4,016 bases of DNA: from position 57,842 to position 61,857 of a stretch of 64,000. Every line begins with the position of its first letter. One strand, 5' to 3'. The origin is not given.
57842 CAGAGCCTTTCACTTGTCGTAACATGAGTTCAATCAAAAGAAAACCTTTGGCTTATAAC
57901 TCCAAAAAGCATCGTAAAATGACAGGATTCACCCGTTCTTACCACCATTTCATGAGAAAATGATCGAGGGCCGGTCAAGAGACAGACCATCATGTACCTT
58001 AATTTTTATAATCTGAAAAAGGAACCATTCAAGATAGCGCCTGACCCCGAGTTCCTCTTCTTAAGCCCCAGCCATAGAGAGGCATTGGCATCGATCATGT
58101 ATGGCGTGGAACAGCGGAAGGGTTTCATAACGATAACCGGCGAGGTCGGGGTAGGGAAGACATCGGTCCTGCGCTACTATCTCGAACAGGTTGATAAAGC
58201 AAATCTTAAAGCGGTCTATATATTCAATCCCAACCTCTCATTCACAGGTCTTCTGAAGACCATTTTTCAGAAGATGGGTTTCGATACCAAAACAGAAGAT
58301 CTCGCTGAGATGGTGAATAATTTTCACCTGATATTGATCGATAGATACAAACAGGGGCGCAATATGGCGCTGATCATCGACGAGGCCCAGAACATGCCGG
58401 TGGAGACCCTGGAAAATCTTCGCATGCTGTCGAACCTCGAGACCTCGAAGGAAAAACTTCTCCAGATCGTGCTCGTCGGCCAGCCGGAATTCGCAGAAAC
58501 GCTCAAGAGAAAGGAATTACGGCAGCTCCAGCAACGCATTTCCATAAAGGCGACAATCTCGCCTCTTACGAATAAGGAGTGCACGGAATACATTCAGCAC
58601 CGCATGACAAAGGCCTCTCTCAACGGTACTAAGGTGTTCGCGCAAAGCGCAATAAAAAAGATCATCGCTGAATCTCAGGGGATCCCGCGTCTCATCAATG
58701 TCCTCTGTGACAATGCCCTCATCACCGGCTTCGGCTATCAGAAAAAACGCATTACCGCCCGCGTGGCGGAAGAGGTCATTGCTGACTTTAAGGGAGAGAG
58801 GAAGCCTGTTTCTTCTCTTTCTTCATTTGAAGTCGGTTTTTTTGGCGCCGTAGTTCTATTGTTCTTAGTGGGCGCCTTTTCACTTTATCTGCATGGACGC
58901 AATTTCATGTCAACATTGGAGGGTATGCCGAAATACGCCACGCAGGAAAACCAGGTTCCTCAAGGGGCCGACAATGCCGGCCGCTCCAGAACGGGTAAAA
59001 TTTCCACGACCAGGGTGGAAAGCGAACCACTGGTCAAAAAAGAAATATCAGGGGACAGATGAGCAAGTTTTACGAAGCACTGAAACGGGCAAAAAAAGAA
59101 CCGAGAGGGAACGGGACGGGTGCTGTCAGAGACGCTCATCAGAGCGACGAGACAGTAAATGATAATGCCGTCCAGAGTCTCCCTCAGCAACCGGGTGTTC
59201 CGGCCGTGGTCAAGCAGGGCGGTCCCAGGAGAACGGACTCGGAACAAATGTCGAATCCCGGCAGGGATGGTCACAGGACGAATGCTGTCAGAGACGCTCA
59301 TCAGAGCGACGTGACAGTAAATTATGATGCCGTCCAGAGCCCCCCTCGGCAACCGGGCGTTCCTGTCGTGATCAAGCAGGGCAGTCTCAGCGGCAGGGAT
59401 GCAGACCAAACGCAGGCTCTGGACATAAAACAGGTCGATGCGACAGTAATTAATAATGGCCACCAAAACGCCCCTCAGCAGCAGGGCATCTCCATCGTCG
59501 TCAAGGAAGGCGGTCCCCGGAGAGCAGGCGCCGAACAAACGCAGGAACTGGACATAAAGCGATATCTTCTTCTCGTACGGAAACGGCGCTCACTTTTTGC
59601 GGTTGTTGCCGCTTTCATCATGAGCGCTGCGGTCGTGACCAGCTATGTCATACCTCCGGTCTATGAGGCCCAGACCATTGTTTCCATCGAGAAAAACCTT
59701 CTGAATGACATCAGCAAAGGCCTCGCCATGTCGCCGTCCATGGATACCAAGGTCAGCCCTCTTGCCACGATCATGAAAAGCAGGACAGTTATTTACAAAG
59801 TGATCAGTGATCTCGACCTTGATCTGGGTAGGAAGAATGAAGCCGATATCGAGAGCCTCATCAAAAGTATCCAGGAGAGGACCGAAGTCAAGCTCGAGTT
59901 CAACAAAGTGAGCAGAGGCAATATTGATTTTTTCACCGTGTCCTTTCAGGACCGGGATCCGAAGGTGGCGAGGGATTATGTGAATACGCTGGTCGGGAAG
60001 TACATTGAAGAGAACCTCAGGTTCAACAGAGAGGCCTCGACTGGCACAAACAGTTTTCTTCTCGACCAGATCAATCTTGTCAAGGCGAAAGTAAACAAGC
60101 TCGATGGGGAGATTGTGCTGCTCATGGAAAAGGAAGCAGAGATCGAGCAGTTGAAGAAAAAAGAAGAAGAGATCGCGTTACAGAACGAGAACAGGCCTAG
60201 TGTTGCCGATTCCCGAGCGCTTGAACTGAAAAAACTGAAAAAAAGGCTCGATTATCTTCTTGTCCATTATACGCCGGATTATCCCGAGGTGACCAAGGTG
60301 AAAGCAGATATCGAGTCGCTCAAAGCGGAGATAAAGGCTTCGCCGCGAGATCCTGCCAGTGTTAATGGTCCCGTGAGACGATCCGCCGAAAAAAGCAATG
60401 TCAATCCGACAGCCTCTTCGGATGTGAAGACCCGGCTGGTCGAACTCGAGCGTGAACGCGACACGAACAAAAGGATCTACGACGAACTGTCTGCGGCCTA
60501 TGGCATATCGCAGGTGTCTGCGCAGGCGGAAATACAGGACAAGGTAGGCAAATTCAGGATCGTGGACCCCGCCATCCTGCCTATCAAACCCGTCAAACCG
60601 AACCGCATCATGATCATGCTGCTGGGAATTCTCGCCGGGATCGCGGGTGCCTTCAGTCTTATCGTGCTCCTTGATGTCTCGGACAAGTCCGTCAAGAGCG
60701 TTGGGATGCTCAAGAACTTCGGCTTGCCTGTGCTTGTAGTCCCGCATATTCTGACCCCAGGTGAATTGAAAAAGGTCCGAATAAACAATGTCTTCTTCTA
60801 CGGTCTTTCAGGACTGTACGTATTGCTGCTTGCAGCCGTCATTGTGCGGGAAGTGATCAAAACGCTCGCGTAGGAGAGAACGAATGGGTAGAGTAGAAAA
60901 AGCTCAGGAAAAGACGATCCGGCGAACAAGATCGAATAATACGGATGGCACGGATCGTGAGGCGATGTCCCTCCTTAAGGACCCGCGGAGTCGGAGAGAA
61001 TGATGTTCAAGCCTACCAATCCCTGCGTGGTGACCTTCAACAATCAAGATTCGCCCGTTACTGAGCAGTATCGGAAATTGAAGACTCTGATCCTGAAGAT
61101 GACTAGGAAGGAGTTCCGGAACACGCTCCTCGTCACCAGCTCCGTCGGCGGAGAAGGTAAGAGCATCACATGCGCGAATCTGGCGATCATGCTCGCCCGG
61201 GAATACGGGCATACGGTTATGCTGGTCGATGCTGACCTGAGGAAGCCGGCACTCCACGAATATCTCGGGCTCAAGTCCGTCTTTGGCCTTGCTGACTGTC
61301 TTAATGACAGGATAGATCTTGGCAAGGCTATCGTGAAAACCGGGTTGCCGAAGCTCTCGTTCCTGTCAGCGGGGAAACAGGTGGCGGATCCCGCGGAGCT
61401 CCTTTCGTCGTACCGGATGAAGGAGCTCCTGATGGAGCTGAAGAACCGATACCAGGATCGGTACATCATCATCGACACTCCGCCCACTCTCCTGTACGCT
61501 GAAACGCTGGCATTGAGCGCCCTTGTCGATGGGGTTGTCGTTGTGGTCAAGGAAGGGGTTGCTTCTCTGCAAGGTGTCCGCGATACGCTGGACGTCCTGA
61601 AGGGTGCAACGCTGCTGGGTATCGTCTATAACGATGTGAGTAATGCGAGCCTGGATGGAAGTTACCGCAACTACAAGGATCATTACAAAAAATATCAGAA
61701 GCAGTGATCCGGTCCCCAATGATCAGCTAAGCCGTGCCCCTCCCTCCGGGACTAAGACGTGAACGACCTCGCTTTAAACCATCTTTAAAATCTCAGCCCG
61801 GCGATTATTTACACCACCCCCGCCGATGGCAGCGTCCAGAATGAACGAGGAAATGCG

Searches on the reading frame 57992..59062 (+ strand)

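Call 13: search_protein_families(library=ncbifam, proteins=[window:57992-59062:+], max_evalue=0.00001)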
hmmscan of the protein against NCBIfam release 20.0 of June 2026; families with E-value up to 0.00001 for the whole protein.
window:57992-59062:+ (356 aa): 1 family
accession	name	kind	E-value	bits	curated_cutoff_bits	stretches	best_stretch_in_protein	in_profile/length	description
TIGR03015.1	pepcterm_ATPase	hypoth_equivalog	9e-84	281.1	324.5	1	1-268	1-268/269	XrtA/PEP-CTERM system-associated ATPase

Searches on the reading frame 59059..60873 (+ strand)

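Call 13: search_protein_families(library=ncbifam, proteins=[window:59059-60873:+], max_evalue=0.00001)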
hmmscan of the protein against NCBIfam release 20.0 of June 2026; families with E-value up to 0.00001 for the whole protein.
window:59059-60873:+ (604 aa): 6 families
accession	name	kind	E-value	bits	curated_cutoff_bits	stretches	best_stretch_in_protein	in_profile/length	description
TIGR03007.1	pepcterm_ChnLen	equivalog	5.5e-85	285.5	278.85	3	165-352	2-184/498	XrtA system polysaccharide chain length determinant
NF008568.0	PRK11519.1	equivalog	2.5e-18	65.6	1068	2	156-257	10-112/720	tyrosine-protein kinase Wzc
TIGR03017.1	EpsF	equivalog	1.1e-15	57.4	422.75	1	338-559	210-440/444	chain length determinant protein EpsF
NF007350.0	PRK09841.1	equivalog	4.2e-15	54.9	1248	1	156-372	10-218/726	tyrosine-protein kinase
TIGR01005.1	eps_transp_fam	subfamily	2.6e-12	45.8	411.7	1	163-275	3-115/754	exopolysaccharide transport protein family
TIGR01006.1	polys_exp_MPA1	subfamily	1.2e-09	37.9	296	1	159-260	4-105/226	CspC family polysaccharide chain length determinant protein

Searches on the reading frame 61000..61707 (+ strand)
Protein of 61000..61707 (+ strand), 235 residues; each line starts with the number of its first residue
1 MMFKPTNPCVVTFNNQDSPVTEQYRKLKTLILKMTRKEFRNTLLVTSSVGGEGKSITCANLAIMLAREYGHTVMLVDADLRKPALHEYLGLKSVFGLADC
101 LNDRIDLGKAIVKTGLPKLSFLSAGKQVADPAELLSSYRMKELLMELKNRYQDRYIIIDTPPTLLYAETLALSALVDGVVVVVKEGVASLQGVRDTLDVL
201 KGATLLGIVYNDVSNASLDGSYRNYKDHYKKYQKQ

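Call 13: search_protein_families(library=ncbifam, proteins=[window:61000-61707:+], max_evalue=0.00001)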
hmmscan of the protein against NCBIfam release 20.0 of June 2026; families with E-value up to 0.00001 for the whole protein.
window:61000-61707:+ (235 aa): 13 families
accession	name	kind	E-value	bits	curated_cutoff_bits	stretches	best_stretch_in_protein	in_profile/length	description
TIGR03018.1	pepcterm_TyrKin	hypoth_equivalog_domain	5.1e-71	238.3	230.65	1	10-211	1-207/207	XrtA-associated tyrosine autokinase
TIGR01007.1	eps_fam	subfamily_domain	1e-33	116.6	108.05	1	22-225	1-203/204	polysaccharide biosynthesis tyrosine autokinase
TIGR03029.1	EpsG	equivalog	1.6e-26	93.1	313.8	1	17-211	80-273/274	chain length determinant protein tyrosine kinase EpsG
NF008568.0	PRK11519.1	equivalog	9.6e-26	90.1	1068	1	13-231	499-717/720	tyrosine-protein kinase Wzc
TIGR01005.1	eps_transp_fam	subfamily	1.3e-24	86.5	411.7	1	20-230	526-736/754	exopolysaccharide transport protein family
NF007350.0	PRK09841.1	equivalog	6.8e-22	77.4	1248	1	16-223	508-714/726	tyrosine-protein kinase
TIGR01968.1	minD_bact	equivalog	2.5e-17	63.1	212.9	1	42-191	3-149/261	septum site-determining protein MinD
TIGR01969.1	minD_arch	subfamily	1.1e-12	47.7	201.75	1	43-216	3-173/251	cell division ATPase MinD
NF047398.1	AAA_KGGVGR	domain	5.5e-09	36.6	90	1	45-198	7-187/190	KGGVGR-motif variant AAA ATPase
NF041546.1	ParA_partition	equivalog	4.4e-08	32.9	180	0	45-83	4-41/203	ParA family partition ATPase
NF041136.1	MrpORP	equivalog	1.4e-07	31.2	450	1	39-93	4-57/365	iron-sulfur cluster carrier protein MrpORP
NF008669.0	PRK11670.1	equivalog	1.4e-07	30.8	348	1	27-182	94-246/369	iron-sulfur cluster carrier protein ApbC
TIGR03371.1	cellulose_yhjQ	equivalog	3.9e-07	29.8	157.85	1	41-196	2-157/246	cellulose biosynthesis protein BcsQ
